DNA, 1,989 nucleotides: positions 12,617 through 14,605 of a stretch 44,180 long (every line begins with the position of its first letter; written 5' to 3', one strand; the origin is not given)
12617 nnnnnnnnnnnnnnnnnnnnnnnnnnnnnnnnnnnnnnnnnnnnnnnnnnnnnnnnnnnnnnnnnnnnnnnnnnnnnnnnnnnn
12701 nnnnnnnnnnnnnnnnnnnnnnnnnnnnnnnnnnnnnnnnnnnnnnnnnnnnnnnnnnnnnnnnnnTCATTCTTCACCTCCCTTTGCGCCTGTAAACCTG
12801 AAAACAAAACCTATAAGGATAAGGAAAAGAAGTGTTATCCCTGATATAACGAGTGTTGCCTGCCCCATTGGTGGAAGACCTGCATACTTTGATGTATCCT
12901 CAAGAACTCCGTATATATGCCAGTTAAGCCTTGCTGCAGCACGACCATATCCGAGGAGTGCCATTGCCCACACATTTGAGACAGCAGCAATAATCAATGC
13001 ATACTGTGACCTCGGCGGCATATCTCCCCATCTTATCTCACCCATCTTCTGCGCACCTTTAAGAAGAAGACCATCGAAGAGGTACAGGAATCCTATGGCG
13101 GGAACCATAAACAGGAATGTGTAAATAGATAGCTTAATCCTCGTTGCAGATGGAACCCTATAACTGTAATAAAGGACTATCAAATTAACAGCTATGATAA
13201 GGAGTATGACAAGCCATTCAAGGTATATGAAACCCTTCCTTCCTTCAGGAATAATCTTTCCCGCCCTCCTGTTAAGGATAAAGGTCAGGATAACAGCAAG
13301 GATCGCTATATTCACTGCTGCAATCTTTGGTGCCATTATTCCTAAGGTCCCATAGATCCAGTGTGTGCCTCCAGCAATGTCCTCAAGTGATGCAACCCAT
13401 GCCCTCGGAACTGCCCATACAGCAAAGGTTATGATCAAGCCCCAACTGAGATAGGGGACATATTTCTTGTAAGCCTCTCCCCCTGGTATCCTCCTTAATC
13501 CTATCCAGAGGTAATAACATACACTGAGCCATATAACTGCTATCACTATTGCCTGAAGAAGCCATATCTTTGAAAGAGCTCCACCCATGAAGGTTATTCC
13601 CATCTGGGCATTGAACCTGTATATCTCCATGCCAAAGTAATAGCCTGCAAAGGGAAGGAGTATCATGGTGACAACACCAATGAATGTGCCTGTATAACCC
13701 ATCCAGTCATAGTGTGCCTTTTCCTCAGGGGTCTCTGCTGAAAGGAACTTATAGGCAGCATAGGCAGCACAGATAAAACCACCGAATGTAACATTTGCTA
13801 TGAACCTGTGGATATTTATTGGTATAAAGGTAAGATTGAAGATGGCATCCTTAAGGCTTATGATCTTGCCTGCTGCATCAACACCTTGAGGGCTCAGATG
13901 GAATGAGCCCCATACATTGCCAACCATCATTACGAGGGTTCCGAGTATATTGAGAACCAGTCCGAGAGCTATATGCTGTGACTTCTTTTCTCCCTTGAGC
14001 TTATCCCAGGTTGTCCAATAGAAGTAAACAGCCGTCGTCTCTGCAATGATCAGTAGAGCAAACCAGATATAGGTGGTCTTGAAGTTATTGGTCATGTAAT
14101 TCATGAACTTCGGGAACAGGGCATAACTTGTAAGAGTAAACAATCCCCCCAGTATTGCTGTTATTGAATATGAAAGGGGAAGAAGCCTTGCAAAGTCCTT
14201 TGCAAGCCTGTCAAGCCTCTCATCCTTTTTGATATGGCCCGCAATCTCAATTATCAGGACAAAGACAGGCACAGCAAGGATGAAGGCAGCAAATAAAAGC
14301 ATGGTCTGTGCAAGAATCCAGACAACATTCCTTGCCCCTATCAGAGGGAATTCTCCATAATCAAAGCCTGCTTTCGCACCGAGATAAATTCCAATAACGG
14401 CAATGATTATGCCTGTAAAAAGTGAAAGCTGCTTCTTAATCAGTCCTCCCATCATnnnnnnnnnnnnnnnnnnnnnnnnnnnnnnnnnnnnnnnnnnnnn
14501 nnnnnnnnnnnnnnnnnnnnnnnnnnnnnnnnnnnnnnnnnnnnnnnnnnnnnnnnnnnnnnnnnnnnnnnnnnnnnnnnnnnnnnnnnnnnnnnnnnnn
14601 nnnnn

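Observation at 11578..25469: Duplicated three-gene module: CydB-less CydA-like protein + 1-TM cytochrome c + 3-TM cytochrome c, each placed upstream of an EB_dh haem-b protein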

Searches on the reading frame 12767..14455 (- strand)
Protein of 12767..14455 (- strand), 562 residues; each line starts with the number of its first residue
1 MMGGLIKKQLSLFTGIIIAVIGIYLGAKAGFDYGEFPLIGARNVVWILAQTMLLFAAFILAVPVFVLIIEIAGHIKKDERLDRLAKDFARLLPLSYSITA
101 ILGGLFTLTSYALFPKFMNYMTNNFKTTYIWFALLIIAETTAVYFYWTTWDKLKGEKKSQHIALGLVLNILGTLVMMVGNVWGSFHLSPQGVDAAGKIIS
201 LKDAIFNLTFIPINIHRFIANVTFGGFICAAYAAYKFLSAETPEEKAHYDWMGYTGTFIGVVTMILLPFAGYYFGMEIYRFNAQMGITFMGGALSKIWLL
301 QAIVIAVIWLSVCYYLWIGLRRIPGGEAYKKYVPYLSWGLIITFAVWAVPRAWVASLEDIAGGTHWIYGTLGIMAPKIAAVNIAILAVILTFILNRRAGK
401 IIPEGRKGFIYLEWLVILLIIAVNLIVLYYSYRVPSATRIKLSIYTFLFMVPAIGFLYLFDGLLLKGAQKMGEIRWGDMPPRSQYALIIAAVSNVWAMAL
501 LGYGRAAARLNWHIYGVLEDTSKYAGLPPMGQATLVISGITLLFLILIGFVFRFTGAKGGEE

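Call 4: search_protein_families(library=pfam, proteins=[window:12767-14455:-], max_evalue=0.01)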
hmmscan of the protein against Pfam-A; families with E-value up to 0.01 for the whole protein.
window:12767-14455:- (562 aa): 1 family
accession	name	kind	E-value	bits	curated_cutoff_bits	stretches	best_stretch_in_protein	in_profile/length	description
PF01654.22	Cyt_bd_oxida_I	-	8.1e-10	38.3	26.2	1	48-549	9-404/418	Cytochrome bd terminal oxidase subunit I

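Call 18: find_homologous_proteins(query=window:12767-14455:-, max_evalue=1e-10)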
Query window:12767-14455:- (562 aa): 1173 proteins with E <= 1e-10 among 8000 candidates; the best 120 are listed.
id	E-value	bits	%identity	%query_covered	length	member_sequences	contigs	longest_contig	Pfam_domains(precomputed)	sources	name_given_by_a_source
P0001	0.0e+0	1240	100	100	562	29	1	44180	PF01654.23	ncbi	ncbi:MAG: cytochrome ubiquinol oxidase subunit I [Thermodesulfovibrionales bacterium]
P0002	0.0e+0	1184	95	100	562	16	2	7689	PF01654.23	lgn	-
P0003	0.0e+0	1163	91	100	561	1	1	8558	PF01654.23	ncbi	ncbi:MAG: hypothetical protein Fur0020_06410 [Thermodesulfovibrionia bacterium]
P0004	0.0e+0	1049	83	99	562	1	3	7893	PF01654.23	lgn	-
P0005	0.0e+0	1042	83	99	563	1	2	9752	PF01654.23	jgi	jgi:cytochrome bd-type quinol oxidase subunit 1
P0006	0.0e+0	1040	83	99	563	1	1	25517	PF01654.23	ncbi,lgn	-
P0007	0.0e+0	1038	82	100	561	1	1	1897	PF01654.23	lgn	-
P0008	0.0e+0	1038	82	100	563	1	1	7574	PF01654.23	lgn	-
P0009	0.0e+0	1037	83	99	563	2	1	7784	PF01654.23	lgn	-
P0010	0.0e+0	1031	81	100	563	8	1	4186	PF01654.23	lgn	-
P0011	0.0e+0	1027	82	99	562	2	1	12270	PF01654.23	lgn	-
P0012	0.0e+0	1027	81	100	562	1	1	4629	PF01654.23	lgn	-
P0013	0.0e+0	1026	80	99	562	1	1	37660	PF01654.23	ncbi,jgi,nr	ncbi:MAG: hypothetical protein C4526_12125 [Nitrospiraceae bacterium]|nr:MAG: hypothetical protein C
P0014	0.0e+0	1022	80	100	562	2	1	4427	PF01654.23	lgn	-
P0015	0.0e+0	1019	80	99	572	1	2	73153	PF01654.23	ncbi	-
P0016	0.0e+0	1017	80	100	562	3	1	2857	PF01654.23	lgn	-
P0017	0.0e+0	1016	81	100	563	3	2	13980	PF01654.23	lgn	-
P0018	0.0e+0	1014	81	100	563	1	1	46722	PF01654.23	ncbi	-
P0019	0.0e+0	1012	81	99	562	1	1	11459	PF01654.23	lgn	-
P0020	0.0e+0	1010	80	100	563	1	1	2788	PF01654.23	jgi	jgi:cytochrome bd-type quinol oxidase subunit 1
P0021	1.3e-297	1007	82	99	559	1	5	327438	PF01654.23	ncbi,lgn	-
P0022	5.4e-297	1005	78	99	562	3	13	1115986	PF01654.23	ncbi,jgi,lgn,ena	jgi:cytochrome bd-type quinol oxidase subunit 1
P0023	1.7e-296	1003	78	99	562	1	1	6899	PF01654.23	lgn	-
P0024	2.6e-296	1002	79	99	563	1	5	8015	PF01654.23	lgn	-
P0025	7.6e-296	1001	81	99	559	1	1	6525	PF01654.23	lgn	-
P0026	8.4e-296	1001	81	98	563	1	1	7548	PF01654.23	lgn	-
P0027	1.8e-295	1000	81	99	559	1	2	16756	PF01654.23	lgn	-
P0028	1.9e-295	999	81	99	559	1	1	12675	PF01654.23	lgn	-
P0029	3.6e-295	999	79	99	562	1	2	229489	PF01654.23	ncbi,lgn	ncbi:MAG: hypothetical protein Kow0025_14020 [Thermodesulfovibrionales bacterium]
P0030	8.3e-295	997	81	99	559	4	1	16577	PF01654.23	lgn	-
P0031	1.5e-293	993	80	98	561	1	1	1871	PF01654.23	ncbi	-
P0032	7.8e-291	984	78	100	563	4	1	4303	PF01654.23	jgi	jgi:cytochrome bd-type quinol oxidase subunit 1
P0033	1.6e-285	967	77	99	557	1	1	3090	PF01654.23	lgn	-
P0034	2.0e-283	960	76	100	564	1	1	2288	PF01654.23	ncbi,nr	ncbi:MAG: hypothetical protein D6828_06235 [Nitrospirae bacterium]|nr:MAG: hypothetical protein D682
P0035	5.9e-282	955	76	99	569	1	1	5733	PF01654.23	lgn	-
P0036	1.5e-281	954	76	100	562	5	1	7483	PF01654.23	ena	-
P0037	2.0e-281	953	75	100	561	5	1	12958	PF01654.23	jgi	jgi:cytochrome bd-type quinol oxidase subunit 1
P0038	1.9e-279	947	76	97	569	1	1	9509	PF01654.23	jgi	jgi:cytochrome bd-type quinol oxidase subunit 1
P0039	5.1e-276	935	73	99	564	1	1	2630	PF01654.23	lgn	-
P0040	7.0e-269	912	72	100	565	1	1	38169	PF01654.23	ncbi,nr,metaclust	ncbi:Cytochrome bd ubiquinol oxidase, subunit I [Candidatus Magnetoovum chiemensis]|nr:Cytochrome bd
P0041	7.3e-267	905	71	100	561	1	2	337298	PF01654.23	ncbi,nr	ncbi:MAG: cytochrome ubiquinol oxidase subunit I [Candidatus Magnetoovum sp. WYHC-5]|nr:cytochrome u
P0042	8.9e-246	835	71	93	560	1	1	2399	PF01654.23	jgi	jgi:cytochrome bd-type quinol oxidase subunit 1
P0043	1.6e-239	815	65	99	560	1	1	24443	PF01654.23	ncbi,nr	ncbi:MAG: cytochrome ubiquinol oxidase subunit I [Thermodesulfobacteriota bacterium]|nr:cytochrome u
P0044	5.0e-237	807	68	93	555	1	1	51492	PF01654.23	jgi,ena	-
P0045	3.1e-236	804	64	99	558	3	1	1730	PF01654.23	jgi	jgi:cytochrome bd-type quinol oxidase subunit 1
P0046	5.4e-235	800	65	99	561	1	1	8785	PF01654.23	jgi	jgi:cytochrome bd-type quinol oxidase subunit 1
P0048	5.0e-232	790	68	94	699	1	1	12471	PF13442.12,PF00034.27,PF01654.23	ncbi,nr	ncbi:MAG: hypothetical protein DDT19_00504 [Syntrophomonadaceae bacterium]|nr:hypothetical protein [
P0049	1.2e-231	789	67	94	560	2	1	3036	PF01654.23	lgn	-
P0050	2.2e-182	626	54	94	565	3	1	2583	PF01654.23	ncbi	-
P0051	1.2e-155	538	48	93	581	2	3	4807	PF01654.23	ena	-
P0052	1.9e-153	531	48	94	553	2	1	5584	PF01654.23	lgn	-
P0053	2.3e-151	524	47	94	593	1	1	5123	PF01654.23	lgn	-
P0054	2.9e-151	523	47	94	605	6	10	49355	PF01654.23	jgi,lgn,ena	-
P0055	5.0e-151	523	47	94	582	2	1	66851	PF01654.23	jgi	-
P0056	1.2e-150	521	46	94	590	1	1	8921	PF01654.23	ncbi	-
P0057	1.2e-150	521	47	93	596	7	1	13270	PF01654.23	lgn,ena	-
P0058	1.7e-150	521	46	93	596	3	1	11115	PF01654.23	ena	-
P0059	1.7e-150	521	47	93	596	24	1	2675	PF01654.23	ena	-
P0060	2.3e-150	520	48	93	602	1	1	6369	PF01654.23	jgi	jgi:hypothetical protein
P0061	2.7e-150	520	46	95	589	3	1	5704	PF01654.23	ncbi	-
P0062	5.8e-150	519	46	94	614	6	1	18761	PF01654.23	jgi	jgi:hypothetical protein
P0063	6.0e-150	519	46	93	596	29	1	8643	PF01654.23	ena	-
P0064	1.9e-149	517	46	93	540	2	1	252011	PF01654.23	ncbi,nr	ncbi:MAG: cytochrome ubiquinol oxidase subunit I [Chloroflexi bacterium]|nr:cytochrome ubiquinol oxi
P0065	2.8e-149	517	45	94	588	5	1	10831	PF01654.23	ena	-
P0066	6.5e-149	516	46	94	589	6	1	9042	PF01654.23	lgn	-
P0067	9.8e-149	515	46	94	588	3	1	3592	PF01654.23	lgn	-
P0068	1.0e-148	515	46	94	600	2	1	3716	PF01654.23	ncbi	-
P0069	1.2e-148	515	45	96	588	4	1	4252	PF01654.23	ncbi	ncbi:MAG: cytochrome ubiquinol oxidase subunit I [Acidiferrobacterales bacterium]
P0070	1.7e-148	514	47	93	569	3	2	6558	PF01654.23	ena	-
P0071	2.3e-148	514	46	94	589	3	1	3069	PF01654.23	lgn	-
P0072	2.4e-148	514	46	94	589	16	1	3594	PF01654.23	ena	-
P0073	2.5e-148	514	47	93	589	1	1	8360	PF01654.23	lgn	-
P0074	2.6e-148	514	45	95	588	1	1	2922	PF01654.23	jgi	jgi:cytochrome bd-type quinol oxidase subunit 1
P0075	2.9e-148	514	46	96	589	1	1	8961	PF01654.23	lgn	-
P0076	3.7e-148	513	44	99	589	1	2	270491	PF01654.23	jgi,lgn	-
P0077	4.1e-148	513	46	94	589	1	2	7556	PF01654.23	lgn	-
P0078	4.8e-148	513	47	93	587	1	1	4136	PF01654.23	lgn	-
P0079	1.4e-147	511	45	98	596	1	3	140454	PF01654.23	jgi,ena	-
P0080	1.4e-147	511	46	93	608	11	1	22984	PF01654.23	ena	-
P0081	2.2e-147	511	45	97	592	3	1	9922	PF01654.23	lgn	-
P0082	3.7e-147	510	45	94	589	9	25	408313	PF01654.23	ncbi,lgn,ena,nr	ncbi:hypothetical protein RHIZO_00052 [Rhizobiaceae bacterium]|nr:hypothetical protein RHIZO_00052 [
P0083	5.6e-147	509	46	94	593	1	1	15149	PF01654.23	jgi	jgi:cytochrome bd-type quinol oxidase subunit 1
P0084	5.9e-147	509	47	94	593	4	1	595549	PF01654.23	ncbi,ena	-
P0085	6.5e-147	509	46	95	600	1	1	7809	PF01654.23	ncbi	-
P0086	6.8e-147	509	47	93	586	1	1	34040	PF01654.23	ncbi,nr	ncbi:MAG: cytochrome ubiquinol oxidase subunit I [Gammaproteobacteria bacterium]|nr:cytochrome ubiqu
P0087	1.1e-146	508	44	99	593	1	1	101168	PF01654.23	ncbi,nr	ncbi:MAG: cytochrome ubiquinol oxidase subunit I [Hyphomicrobiales bacterium]|nr:cytochrome ubiquino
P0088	1.2e-146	508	46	94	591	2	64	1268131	PF01654.23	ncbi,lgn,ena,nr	ncbi:MAG: cytochrome ubiquinol oxidase subunit I [Rhodobacteraceae bacterium]|nr:cytochrome ubiquino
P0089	1.2e-146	508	46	94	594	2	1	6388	PF01654.23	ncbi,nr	ncbi:MAG: cytochrome ubiquinol oxidase subunit I [Deltaproteobacteria bacterium]|nr:cytochrome ubiqu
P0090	1.3e-146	508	47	91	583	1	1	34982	PF01654.23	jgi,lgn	-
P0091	1.4e-146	508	45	96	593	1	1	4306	PF01654.23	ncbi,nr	ncbi:MAG: cytochrome ubiquinol oxidase subunit I [Gammaproteobacteria bacterium]|nr:cytochrome ubiqu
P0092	1.4e-146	508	46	94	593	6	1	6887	PF01654.23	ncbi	-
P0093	1.5e-146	508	47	93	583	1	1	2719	PF01654.23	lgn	-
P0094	1.9e-146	508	45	94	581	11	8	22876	PF01654.23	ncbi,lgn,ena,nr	ncbi:MAG: cytochrome ubiquinol oxidase subunit I [SAR202 cluster bacterium]|nr:cytochrome ubiquinol 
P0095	2.1e-146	507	46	94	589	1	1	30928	PF01654.23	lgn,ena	-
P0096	3.9e-146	506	46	94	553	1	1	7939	PF01654.23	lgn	-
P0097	5.7e-146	506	46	96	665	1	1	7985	PF01654.23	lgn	-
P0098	7.7e-146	506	44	98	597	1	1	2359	PF01654.23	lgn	-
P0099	1.9e-145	504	45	94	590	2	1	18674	PF01654.23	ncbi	-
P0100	2.5e-145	504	46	96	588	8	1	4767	PF01654.23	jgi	jgi:hypothetical protein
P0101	2.7e-145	504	44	95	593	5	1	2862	PF01654.23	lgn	-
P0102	2.8e-145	504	44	94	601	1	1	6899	PF01654.23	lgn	-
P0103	3.1e-145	503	45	95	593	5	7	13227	PF01654.23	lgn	-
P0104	5.9e-145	503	45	94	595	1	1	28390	PF01654.23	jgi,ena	-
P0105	8.5e-145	502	46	93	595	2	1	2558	PF01654.23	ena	-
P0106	8.8e-145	502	44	98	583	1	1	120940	PF01654.23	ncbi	-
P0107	1.3e-144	501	45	97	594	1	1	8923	PF01654.23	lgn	-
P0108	1.9e-144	501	45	94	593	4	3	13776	PF01654.23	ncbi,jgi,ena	ncbi:MAG TPA: cytochrome ubiquinol oxidase subunit I [Xanthobacteraceae bacterium]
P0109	2.6e-144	500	46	94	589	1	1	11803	PF01654.23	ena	-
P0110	3.0e-144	500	45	95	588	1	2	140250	PF01654.23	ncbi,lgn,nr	ncbi:MAG: cytochrome ubiquinol oxidase subunit I [Xanthobacteraceae bacterium]|nr:cytochrome ubiquin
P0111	3.4e-144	500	45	96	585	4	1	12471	PF01654.23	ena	-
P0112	3.5e-144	500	45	94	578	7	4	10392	PF01654.23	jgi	jgi:cytochrome bd-type quinol oxidase subunit 1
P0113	4.7e-144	500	44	95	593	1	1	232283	PF01654.23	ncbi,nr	ncbi:MAG: cytochrome ubiquinol oxidase subunit I [Burkholderiales bacterium]|nr:cytochrome ubiquinol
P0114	8.9e-144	499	45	89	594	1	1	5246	PF01654.23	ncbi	-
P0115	9.8e-144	499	45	95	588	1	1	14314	PF01654.23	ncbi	-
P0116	1.3e-143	498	46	93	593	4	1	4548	PF01654.23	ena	-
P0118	1.7e-143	498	44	94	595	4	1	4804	PF01654.23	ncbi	-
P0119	2.7e-143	497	44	94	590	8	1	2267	PF01654.23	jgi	-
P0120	3.8e-143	497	44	93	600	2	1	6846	PF01654.23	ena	-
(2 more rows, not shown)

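Call 21: find_encoding_contigs(protein=P0022, flank=10000, max_places=3)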
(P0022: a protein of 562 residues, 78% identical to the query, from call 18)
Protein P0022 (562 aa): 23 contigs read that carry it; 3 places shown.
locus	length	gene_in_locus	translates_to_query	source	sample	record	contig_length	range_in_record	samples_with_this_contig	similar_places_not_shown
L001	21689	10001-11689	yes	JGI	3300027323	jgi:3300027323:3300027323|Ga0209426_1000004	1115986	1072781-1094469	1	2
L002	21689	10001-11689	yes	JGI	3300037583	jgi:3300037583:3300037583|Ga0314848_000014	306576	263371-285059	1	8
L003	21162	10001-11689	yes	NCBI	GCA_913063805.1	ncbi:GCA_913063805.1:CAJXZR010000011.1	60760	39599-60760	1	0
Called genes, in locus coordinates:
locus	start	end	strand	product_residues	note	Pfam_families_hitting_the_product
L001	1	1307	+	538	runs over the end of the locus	PF02776:TPP_enzyme_N, PF00205:TPP_enzyme_M, PF02775:TPP_enzyme_C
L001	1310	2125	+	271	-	PF04187:Cofac_haem_bdg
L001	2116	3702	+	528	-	PF00890:FAD_binding_2, PF01266:DAO (weak), PF07992:Pyr_redox_2 (faint), PF02910:Succ_DH_flav_C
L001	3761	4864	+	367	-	PF12704:MacB_PCD, PF02687:FtsX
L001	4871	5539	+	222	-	PF00005:ABC_tran, PF13304:AAA_21 (weak)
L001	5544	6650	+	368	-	PF02687:FtsX (weak)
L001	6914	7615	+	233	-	PF00027:cNMP_binding, PF13545:HTH_Crp_2, PF00325:Crp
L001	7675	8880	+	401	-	PF04055:Radical_SAM, PF13186:SPASM, PF08369:PCP_red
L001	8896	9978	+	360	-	PF00582:Usp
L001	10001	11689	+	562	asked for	PF01654:Cyt_bd_oxida_I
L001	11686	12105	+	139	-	PF02433:FixO (faint), PF00034:Cytochrom_C, PF13442:Cytochrome_CBB3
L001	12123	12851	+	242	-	PF00034:Cytochrom_C, PF13442:Cytochrome_CBB3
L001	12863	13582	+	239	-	PF02613:Nitrate_red_del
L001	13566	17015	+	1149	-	PF00384:Molybdopterin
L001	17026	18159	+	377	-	PF13187:Fer4_9 (faint), PF12797:Fer4_2 (faint), PF12838:Fer4_7 (weak), PF13237:Fer4_10 (weak), PF13247:Fer4_11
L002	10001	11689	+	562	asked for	PF01654:Cyt_bd_oxida_I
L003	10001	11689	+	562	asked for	PF01654:Cyt_bd_oxida_I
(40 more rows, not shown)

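Call 37: search_protein_families(library=ncbifam, proteins=[window:12767-14455:-], max_evalue=0.001)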
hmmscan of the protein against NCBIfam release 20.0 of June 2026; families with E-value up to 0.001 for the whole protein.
window:12767-14455:- (562 aa): 0 families

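Call 44: find_encoding_contigs(protein=P0043, flank=10000, max_places=1)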
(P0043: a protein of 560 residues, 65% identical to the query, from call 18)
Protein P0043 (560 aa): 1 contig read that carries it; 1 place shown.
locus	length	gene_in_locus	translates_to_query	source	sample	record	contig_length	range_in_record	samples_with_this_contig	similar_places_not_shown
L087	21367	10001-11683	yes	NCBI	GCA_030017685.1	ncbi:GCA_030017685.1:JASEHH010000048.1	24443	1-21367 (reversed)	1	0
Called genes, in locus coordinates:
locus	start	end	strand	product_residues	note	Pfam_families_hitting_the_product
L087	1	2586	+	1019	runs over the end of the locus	PF01512:Complex1_51K, PF10589:NADH_4Fe-4S, PF14691:Fer4_20, PF00070:Pyr_redox (faint), PF01946:Thi4 (faint), PF07992:Pyr_redox_2, PF13450:NAD_binding_8 (weak), PF13738:Pyr_redox_3 (weak)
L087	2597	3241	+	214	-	PF12225:DUF5981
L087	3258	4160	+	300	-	PF02219:MTHFR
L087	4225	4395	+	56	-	PF00633:HHH (faint), PF12836:HHH_3, PF14520:HHH_5 (faint)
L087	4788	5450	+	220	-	PF22085:NorB_cytochrome_c-like (weak), PF13442:Cytochrome_CBB3 (weak), PF00034:Cytochrom_C, PF13442:Cytochrome_CBB3, PF02433:FixO (weak)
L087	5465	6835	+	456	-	PF00115:COX1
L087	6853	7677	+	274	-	PF13938:DUF4213, PF04016:DUF364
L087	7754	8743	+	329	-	PF00582:Usp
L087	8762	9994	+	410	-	PF04055:Radical_SAM, PF13186:SPASM, PF08369:PCP_red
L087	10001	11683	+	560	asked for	PF01654:Cyt_bd_oxida_I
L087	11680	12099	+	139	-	PF02433:FixO (faint), PF13442:Cytochrome_CBB3, PF00034:Cytochrom_C (weak)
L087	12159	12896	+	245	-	PF00034:Cytochrom_C (weak), PF13442:Cytochrome_CBB3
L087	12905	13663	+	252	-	PF02613:Nitrate_red_del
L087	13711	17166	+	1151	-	PF00384:Molybdopterin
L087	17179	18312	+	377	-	PF13187:Fer4_9 (faint), PF12797:Fer4_2 (faint), PF12838:Fer4_7, PF13237:Fer4_10 (weak), PF13247:Fer4_11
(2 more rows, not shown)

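Call 45: find_encoding_contigs(protein=P0048, flank=10000, max_places=1)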
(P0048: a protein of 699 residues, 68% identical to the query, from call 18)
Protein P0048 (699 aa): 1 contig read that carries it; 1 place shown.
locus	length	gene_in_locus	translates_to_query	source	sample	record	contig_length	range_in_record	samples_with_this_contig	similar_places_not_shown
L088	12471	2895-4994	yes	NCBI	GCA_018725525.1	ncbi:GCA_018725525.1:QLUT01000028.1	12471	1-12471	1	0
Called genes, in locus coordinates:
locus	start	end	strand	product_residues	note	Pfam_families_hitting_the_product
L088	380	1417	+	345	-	PF00582:Usp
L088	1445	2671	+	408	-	PF04055:Radical_SAM, PF13186:SPASM, PF08369:PCP_red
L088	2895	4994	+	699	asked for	PF01654:Cyt_bd_oxida_I, PF00034:Cytochrom_C (faint), PF13442:Cytochrome_CBB3 (weak)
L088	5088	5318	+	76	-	-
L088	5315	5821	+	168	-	PF00034:Cytochrom_C, PF13442:Cytochrome_CBB3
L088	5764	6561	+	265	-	PF02613:Nitrate_red_del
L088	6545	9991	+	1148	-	PF00384:Molybdopterin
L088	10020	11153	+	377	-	PF13187:Fer4_9 (faint), PF12797:Fer4_2 (faint), PF12838:Fer4_7 (weak), PF13237:Fer4_10 (weak), PF13247:Fer4_11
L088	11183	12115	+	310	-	PF09459:EB_dh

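Call 46: find_encoding_contigs(protein=P0041, flank=10000, max_places=1)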
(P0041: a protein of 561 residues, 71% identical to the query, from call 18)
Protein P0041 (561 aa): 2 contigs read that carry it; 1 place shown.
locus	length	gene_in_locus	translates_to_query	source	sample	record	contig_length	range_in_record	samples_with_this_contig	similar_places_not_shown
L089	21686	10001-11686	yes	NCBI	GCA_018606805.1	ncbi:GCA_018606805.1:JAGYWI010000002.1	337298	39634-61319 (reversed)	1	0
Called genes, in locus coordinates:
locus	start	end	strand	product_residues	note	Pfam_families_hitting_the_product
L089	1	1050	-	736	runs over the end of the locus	PF00072:Response_reg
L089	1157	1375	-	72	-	PF09723:Zn_ribbon_8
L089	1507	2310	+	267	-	PF01503:PRA-PH (faint), PF03819:MazG, PF12643:MazG-like (faint), PF03819:MazG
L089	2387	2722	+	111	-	PF02699:YajC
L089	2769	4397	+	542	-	PF21760:SecD_1st, PF22599:SecDF_P1_head, PF03176:MMPL (weak), PF00873:ACR_tran, PF02355:SecD_SecF_C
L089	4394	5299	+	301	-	PF07549:Sec_GG (weak), PF02355:SecD_SecF_C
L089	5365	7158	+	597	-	PF01368:DHH, PF02272:DHHA1, PF17768:RecJ_OB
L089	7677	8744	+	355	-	PF00582:Usp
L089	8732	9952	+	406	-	PF04055:Radical_SAM, PF13353:Fer4_12 (faint), PF13186:SPASM, PF08369:PCP_red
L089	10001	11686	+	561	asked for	PF01654:Cyt_bd_oxida_I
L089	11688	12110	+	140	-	PF02433:FixO (faint), PF00034:Cytochrom_C, PF13442:Cytochrome_CBB3 (weak)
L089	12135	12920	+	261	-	PF00034:Cytochrom_C, PF13442:Cytochrome_CBB3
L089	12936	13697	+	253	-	PF02613:Nitrate_red_del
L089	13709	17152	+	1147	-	PF00384:Molybdopterin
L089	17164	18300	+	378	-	PF13187:Fer4_9 (faint), PF12797:Fer4_2 (faint), PF12837:Fer4_6 (faint), PF13237:Fer4_10 (weak), PF13247:Fer4_11, PF12838:Fer4_7 (weak)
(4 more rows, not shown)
